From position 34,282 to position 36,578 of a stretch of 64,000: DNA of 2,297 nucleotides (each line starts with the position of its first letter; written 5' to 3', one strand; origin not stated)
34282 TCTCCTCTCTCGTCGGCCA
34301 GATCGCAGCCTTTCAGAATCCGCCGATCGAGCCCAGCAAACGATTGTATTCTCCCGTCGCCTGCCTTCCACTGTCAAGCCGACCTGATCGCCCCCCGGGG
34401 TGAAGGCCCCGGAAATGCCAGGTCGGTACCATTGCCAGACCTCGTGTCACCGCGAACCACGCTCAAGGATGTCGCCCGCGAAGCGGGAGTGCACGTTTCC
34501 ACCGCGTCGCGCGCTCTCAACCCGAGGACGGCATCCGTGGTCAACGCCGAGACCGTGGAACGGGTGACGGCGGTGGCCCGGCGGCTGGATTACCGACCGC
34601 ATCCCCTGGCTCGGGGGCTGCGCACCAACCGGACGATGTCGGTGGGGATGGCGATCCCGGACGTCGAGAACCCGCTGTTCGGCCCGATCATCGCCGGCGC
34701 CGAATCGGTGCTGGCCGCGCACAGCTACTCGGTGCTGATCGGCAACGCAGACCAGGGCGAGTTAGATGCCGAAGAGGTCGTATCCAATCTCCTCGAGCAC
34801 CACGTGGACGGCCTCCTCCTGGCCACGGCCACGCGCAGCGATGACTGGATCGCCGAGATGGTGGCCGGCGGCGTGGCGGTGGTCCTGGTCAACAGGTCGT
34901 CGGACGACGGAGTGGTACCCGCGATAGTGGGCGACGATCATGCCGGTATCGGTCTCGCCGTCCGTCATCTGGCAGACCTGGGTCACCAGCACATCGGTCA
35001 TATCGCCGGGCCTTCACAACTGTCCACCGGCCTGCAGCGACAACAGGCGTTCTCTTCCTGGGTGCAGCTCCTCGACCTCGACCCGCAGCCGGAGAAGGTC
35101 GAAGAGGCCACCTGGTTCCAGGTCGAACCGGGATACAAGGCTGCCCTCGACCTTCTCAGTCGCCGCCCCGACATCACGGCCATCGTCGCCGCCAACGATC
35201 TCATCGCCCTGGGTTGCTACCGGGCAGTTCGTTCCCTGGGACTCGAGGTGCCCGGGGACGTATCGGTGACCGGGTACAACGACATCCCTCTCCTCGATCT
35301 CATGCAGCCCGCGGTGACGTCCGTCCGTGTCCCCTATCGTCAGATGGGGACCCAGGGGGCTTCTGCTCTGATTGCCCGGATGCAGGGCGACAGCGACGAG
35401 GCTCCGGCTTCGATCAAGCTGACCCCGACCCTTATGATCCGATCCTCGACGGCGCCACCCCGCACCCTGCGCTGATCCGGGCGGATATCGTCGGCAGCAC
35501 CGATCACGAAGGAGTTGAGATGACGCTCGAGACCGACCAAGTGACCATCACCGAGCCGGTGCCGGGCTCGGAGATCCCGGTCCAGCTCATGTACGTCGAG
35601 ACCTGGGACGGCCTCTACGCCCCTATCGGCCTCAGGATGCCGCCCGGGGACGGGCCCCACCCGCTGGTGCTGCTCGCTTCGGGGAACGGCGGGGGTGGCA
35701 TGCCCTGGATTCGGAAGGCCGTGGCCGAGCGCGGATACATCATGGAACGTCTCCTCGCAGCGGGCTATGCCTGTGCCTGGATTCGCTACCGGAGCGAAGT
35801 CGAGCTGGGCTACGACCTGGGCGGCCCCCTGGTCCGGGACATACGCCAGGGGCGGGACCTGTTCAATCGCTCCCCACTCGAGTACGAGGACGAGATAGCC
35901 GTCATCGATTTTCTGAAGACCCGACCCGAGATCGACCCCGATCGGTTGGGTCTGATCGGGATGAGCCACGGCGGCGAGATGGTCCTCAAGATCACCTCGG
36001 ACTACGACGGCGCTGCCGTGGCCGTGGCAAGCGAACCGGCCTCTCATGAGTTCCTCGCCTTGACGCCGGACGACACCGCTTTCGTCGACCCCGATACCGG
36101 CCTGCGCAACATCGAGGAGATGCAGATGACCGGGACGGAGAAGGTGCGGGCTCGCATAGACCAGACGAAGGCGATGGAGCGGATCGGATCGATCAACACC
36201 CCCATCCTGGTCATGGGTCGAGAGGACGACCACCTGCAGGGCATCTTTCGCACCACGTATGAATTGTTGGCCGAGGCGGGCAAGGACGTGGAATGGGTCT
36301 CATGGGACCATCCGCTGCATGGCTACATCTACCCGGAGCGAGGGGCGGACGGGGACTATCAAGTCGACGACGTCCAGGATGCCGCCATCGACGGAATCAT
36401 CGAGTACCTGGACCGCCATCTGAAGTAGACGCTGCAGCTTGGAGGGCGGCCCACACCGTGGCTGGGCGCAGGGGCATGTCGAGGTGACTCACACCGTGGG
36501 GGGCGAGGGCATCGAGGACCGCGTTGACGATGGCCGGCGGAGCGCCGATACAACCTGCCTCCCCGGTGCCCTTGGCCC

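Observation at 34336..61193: One LacI-type palindrome (about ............) recurs in eight promoter gaps and links about 30 kb of hydrolase, oxidoreductase and transporter genes into a single cryptic regulon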

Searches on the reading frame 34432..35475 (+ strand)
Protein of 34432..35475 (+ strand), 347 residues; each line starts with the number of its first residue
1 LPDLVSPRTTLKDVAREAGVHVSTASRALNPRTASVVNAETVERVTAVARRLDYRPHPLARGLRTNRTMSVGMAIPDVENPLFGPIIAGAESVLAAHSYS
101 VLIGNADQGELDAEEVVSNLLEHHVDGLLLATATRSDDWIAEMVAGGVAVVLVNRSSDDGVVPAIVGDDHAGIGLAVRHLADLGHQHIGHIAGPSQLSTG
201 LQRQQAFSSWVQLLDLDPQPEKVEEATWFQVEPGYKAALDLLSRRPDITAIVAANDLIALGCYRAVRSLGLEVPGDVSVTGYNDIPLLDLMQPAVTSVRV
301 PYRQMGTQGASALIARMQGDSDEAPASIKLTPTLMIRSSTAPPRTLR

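Call 7: search_protein_families(library=pfam, proteins=[window:34432-35475:+])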
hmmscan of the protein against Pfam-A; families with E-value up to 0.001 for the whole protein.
window:34432-35475:+ (347 aa): 4 families
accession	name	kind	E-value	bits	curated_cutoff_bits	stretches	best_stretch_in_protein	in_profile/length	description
PF13377.12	Peripla_BP_3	-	1.4e-34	120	26.5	1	177-340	1-167/167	Periplasmic binding protein-like domain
PF00532.27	Peripla_BP_1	-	2.5e-26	93.2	22.2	1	69-331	2-274/281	Periplasmic binding proteins and sugar binding domain of LacI family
PF13407.12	Peripla_BP_4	-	1.7e-13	51.2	35.1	1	71-283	1-217/258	Periplasmic binding protein domain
PF00356.27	LacI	-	9.1e-13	48.2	27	1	10-56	1-45/46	Bacterial regulatory proteins, lacI family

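Call 11: find_encoding_contigs(protein=window:34432-35475:+, flank=10000, max_places=6)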
Protein window:34432-35475:+ (347 aa): no gene with exactly this product is on record in the collection.

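Call 14: find_related_loci(query=window:34432-35475:+, collection=genome_contigs, flank=10000)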
Query window:34432-35475:+ (347 aa) in genome_contigs; peptide patterns used: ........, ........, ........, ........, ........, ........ (x = any residue, [..] = any of these).
111 stretches matched a pattern; 2 encode a relative of the query (tblastn E <= 1e-3); 2 distinct loci.
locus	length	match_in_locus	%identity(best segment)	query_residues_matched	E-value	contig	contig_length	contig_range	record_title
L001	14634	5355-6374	74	4-343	5e-166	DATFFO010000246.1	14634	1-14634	MAG TPA_asm: Acidimicrobiia bacterium isolate SMAG_U8638 k141_774492, whole genome shotgun sequence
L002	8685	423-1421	33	10-342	5e-43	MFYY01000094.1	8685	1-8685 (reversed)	MAG: Candidatus Riflebacteria bacterium GWC2_50_8 gwc2_scaffold_19887, whole genome shotgun sequence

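Call 18: search_protein_families(library=pfam, proteins=[L001:139-777:-, L001:807-1655:-, L001:1725-3008:-, L001:2770-4236:-, L001:4238-5458:-, L001:8681-9076:-, L001:9176-9568:+, L001:9439-10551:+, L001:10854-11801:+, L001:11802-12875:-])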
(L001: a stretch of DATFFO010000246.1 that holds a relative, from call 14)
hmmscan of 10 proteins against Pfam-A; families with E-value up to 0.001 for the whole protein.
L001:139-777:- (212 aa): 1 family
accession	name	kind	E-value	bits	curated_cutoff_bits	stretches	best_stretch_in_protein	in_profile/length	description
PF09084.16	NMT1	-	2.8e-08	34.4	20.5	1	73-190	5-125/216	NMT1/THI5 like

L001:807-1655:- (282 aa): 2 families
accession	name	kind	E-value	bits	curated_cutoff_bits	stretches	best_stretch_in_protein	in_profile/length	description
PF00005.33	ABC_tran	-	1.8e-34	119.7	25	1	32-172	1-136/137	ABC transporter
PF13304.12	AAA_21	-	7.2e-05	23.4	27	0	138-204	231-299/304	AAA domain, putative AbiEii toxin, Type IV TA system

L001:1725-3008:- (427 aa): 1 family
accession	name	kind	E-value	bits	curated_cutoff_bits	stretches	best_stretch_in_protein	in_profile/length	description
PF04909.20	Amidohydro_2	-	3.2e-34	119.5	26.4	1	98-415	1-283/289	Amidohydrolase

L001:2770-4236:- (488 aa): 1 family
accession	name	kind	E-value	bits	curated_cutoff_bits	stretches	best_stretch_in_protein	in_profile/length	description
PF00171.27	Aldedh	-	9.1e-157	522.7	23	1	24-484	1-461/461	Aldehyde dehydrogenase family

L001:4238-5458:- (406 aa): 5 families
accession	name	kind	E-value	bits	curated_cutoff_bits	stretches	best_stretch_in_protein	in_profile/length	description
PF03446.21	NAD_binding_2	-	4.1e-36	124.9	21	1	104-263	1-161/161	NAD binding domain of 6-phosphogluconate dehydrogenase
PF14833.11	NAD_binding_11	-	3.9e-20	72.8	30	1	269-383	4-119/122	NAD-binding of NADP-dependent 3-hydroxyisobutyrate dehydrogenase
PF01488.26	Shikimate_DH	-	1.2e-06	29.1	24.3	1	98-194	8-110/138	Shikimate / quinate 5-dehydrogenase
PF02826.25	2-Hacid_dh_C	-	4.7e-06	26.5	25.1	1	93-165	27-99/178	D-isomer specific 2-hydroxyacid dehydrogenase, NAD binding domain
PF03807.23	F420_oxidored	-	6.4e-05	23.9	21.6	1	105-166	2-68/94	NADP oxidoreductase coenzyme F420-dependent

L001:8681-9076:- (131 aa): 4 families
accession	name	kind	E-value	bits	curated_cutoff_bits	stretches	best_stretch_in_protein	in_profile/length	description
PF07883.17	Cupin_2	-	3.5e-17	62.3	27.2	1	41-108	3-67/70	Cupin domain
PF12852.13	Cupin_6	-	8.3e-05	22.9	26.7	1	58-101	35-80/183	Cupin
PF02311.25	AraC_binding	-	0.00012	22.2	21.1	1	44-104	11-70/135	AraC-like ligand binding domain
PF00190.28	Cupin_1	-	0.00033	20.7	22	1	31-113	25-118/151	Cupin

L001:9176-9568:+ (130 aa): 3 families
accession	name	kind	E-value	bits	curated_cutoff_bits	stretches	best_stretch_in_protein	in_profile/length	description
PF07883.17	Cupin_2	-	3e-09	36.9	27.2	1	40-111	2-68/70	Cupin domain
PF00190.28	Cupin_1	-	3e-06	27.3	22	1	46-120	44-121/151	Cupin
PF12973.13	Cupin_7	-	7.4e-05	22.9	27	1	38-112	35-101/105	ChrR Cupin-like domain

L001:9439-10551:+ (370 aa): 1 family
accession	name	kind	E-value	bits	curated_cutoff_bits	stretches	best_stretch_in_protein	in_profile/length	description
PF02979.21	NHase_alpha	-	3.9e-64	215.9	27.2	1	182-363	3-184/184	Nitrile hydratase, alpha chain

L001:10854-11801:+ (315 aa): 6 families
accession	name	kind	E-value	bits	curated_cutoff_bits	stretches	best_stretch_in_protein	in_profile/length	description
PF08840.17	BAAT_C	-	1.1e-08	35.9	20.9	1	142-253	10-127/210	BAAT / Acyl-CoA thioester hydrolase C terminal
PF00326.27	Peptidase_S9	-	1.7e-07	31.4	22.6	1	134-285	44-192/213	Prolyl oligopeptidase family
PF01738.24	DLH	-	4e-07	30.3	21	1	124-186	66-129/217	Dienelactone hydrolase family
PF07859.19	Abhydrolase_3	-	8.4e-06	26.1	25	1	130-283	44-209/210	alpha/beta hydrolase fold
PF05448.18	AXE1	-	0.00039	19.7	21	1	109-187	132-209/321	Acetyl xylan esterase (AXE1)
PF12697.13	Abhydrolase_6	-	0.00093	20.4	26.3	0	63-210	1-94/217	Alpha/beta hydrolase family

L001:11802-12875:- (357 aa): 1 family
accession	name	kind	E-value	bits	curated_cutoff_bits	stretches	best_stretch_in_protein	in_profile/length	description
PF03816.19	LytR_cpsA_psr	-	4.2e-23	82.6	24.6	1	106-263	1-147/150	LytR_cpsA_psr family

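Call 20: find_related_loci(query=window:34432-35475:+, collection=metagenome_contigs, flank=10000)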
Query window:34432-35475:+ (347 aa) in metagenome_contigs; peptide patterns used: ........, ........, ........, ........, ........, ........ (x = any residue, [..] = any of these).
167 stretches matched a pattern; 5 encode a relative of the query (tblastn E <= 1e-3); 5 distinct loci.
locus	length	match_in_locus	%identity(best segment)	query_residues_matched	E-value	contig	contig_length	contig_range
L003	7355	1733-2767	97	1-345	0e+0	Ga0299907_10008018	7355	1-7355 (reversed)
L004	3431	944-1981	90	1-346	0e+0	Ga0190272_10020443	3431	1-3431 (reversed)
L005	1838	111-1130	60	1-341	1e-138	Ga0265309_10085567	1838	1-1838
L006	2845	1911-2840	62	1-310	4e-129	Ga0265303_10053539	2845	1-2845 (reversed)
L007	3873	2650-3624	28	9-336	4e-32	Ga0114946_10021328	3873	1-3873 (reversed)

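Call 40: search_solved_structures(query=window:34432-35475:+, max_evalue=1e-20, show_alignments=1)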
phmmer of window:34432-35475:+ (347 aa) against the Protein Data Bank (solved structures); distinct sequences matched with E-value up to 1e-20: 49.
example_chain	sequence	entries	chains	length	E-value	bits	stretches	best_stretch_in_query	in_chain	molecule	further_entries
9nt3_D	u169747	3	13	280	4.8e-43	150.8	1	82-346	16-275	Ancestral LacI Transcription Factor | LacI Transcription Factor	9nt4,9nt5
9ny7_A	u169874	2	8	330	1.7e-39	139.2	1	9-339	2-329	Ribose operon repressor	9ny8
1zvv_A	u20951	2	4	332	2.2e-37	132.3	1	9-321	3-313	Glucose-resistance amylase regulator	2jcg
3oqo_A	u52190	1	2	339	2.5e-37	132.1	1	9-340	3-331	Catabolite control protein A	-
1jh9_A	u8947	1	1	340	2.5e-37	132.1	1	10-341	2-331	PURINE NUCLEOTIDE SYNTHESIS REPRESSOR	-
3oqm_A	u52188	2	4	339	2.5e-37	132.1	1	9-340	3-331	Catabolite control protein A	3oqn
1rzr_G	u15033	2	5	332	2.5e-37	132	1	9-321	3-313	Glucose-resistance amylase regulator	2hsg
1jft_A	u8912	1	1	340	8.9e-37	130.2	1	10-341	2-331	PURINE NUCLEOTIDE SYNTHESIS REPRESSOR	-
2pua_A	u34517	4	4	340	1.2e-36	129.8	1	10-341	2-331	PURINE REPRESSOR | PROTEIN (PURINE REPRESSOR)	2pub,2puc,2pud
1jfs_A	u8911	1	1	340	1.4e-36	129.6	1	10-341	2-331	PURINE NUCLEOTIDE SYNTHESIS REPRESSOR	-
2pue_A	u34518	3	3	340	1.7e-36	129.3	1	10-341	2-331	PROTEIN (PURINE REPRESSOR ) | PROTEIN (PURINE REPRESSOR)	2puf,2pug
1bdi_A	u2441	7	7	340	1.7e-36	129.3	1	10-341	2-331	PROTEIN (PURINE REPRESSOR) | PROTEIN (PURINE NUCLEOTIDE SYNTHESIS REPRESSOR)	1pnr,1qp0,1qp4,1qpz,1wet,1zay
1vpw_A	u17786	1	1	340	3.2e-36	128.4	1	10-341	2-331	PURINE REPRESSOR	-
1bdh_A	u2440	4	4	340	4.4e-36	128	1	10-341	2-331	PROTEIN (PURINE REPRESSOR) | PROTEIN (PURINE NUCLEOTIDE SYNTHESIS REPRESSOR) | PURINE NUCLEOTIDE SYNTHESIS REPRESSOR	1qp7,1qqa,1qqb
3kke_A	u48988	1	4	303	1.7e-35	126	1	59-344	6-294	LacI family Transcriptional regulator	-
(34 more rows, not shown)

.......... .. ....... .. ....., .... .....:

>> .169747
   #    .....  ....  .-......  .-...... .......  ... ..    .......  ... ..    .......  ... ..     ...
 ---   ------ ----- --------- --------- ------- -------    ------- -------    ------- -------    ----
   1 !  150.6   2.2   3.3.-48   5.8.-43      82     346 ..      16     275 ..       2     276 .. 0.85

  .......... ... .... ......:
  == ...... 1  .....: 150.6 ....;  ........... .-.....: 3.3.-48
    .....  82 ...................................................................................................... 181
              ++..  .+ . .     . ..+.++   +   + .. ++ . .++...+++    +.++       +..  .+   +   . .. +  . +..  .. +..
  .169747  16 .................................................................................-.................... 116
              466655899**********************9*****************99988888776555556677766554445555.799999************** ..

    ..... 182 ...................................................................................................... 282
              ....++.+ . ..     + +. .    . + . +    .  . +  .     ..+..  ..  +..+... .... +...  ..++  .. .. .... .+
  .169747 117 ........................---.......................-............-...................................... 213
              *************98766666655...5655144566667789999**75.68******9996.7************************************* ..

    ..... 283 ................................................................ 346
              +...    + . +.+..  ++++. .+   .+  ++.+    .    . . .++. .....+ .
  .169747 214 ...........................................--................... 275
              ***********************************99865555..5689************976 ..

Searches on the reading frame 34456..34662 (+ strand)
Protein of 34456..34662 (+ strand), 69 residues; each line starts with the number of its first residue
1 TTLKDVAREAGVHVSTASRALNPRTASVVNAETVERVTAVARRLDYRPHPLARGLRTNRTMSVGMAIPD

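Call 53: search_solved_structures(query=window:34456-34662:+, max_evalue=0.001, show_alignments=4)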
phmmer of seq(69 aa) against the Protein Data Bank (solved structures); distinct sequences matched with E-value up to 0.001: 43.
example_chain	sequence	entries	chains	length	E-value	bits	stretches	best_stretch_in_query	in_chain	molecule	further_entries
7e5w_A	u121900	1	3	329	7.4e-12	48.2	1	2-69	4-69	Catabolite control protein A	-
3bil_A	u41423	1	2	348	8.8e-11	44.9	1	2-68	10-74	Probable LacI-family transcriptional regulator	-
8jff_A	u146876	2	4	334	1e-10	44.7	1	3-69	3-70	Catabolite repressor/activator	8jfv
7doa_A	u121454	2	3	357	1.2e-10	44.5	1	3-69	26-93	Catabolite repressor/activator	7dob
2o20_A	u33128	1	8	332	7.8e-10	41.9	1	1-68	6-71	Catabolite control protein A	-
3jvd_A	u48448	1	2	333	1.5e-09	41.1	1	2-69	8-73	Transcriptional regulators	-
1rzr_G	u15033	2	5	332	2.9e-09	40.1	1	2-69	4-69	Glucose-resistance amylase regulator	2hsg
1zvv_A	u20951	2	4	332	3.1e-09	40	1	2-69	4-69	Glucose-resistance amylase regulator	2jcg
3oqo_A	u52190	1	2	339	3.5e-09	39.9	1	2-69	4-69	Catabolite control protein A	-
3oqm_A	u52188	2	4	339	3.7e-09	39.8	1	2-69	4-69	Catabolite control protein A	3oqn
9ny7_A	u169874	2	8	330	4e-08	36.6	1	2-67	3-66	Ribose operon repressor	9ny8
3e3m_A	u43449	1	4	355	2.4e-07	34.1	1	2-68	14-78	Transcriptional regulator, LacI family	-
1uxc_A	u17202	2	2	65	1.5e-06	31.6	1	3-57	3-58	FRUCTOSE REPRESSOR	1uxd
3ctp_A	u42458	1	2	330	2.1e-06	31.1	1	3-68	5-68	Periplasmic binding protein/LacI transcriptional regulator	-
1jft_A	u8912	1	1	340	2.3e-06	31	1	2-66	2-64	PURINE NUCLEOTIDE SYNTHESIS REPRESSOR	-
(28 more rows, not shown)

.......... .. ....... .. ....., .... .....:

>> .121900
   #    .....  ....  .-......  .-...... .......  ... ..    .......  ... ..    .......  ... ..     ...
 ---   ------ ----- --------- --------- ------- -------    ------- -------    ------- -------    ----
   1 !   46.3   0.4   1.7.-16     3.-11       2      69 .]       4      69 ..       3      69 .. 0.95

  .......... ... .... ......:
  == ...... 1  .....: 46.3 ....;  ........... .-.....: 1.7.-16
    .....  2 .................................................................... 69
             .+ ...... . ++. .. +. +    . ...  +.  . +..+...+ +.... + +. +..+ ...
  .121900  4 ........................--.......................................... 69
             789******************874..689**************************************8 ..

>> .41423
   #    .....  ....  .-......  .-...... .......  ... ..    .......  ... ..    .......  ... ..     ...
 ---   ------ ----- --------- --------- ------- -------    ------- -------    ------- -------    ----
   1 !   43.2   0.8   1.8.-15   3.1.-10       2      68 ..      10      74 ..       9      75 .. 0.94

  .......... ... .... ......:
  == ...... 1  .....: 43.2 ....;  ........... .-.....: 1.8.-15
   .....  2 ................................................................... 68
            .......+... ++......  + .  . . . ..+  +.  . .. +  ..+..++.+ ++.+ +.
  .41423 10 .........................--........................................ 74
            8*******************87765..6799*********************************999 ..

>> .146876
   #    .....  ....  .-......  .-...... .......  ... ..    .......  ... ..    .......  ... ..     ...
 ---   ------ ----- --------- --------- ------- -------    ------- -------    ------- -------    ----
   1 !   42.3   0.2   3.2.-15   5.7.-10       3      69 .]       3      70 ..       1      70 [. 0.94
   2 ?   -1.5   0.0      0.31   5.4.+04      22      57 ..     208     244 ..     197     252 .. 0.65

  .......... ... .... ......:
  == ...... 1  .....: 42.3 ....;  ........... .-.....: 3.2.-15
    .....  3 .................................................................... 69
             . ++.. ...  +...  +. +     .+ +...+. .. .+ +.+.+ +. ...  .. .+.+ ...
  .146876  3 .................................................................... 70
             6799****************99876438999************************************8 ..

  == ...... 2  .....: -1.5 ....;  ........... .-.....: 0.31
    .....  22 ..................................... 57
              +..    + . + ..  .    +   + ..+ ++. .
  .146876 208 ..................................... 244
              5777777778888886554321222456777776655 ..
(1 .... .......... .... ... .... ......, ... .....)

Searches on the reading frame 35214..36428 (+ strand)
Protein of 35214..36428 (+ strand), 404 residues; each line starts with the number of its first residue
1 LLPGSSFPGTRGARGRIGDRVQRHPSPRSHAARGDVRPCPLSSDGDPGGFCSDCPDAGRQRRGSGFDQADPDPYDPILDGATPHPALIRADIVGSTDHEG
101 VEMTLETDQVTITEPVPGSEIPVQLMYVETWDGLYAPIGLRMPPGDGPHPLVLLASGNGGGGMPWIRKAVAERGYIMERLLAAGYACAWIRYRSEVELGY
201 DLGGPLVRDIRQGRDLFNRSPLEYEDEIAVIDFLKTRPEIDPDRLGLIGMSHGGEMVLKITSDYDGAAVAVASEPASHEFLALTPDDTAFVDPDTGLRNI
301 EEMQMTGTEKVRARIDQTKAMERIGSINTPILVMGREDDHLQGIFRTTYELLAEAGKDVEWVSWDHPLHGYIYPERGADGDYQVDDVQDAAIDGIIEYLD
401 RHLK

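Call 7: search_protein_families(library=pfam, proteins=[window:35214-36428:+])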
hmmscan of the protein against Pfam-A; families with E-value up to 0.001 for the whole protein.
window:35214-36428:+ (404 aa): 4 families
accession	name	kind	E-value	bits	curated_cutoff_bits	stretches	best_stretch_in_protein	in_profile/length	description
PF00326.27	Peptidase_S9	-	2e-06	27.9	22.6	1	223-375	44-193/213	Prolyl oligopeptidase family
PF07859.19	Abhydrolase_3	-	1.4e-05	25.4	25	1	219-372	44-209/210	alpha/beta hydrolase fold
PF01738.24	DLH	-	1.8e-05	24.9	21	0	218-271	71-125/217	Dienelactone hydrolase family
PF08840.17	BAAT_C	-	2e-05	25.2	20.9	1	230-342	9-127/210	BAAT / Acyl-CoA thioester hydrolase C terminal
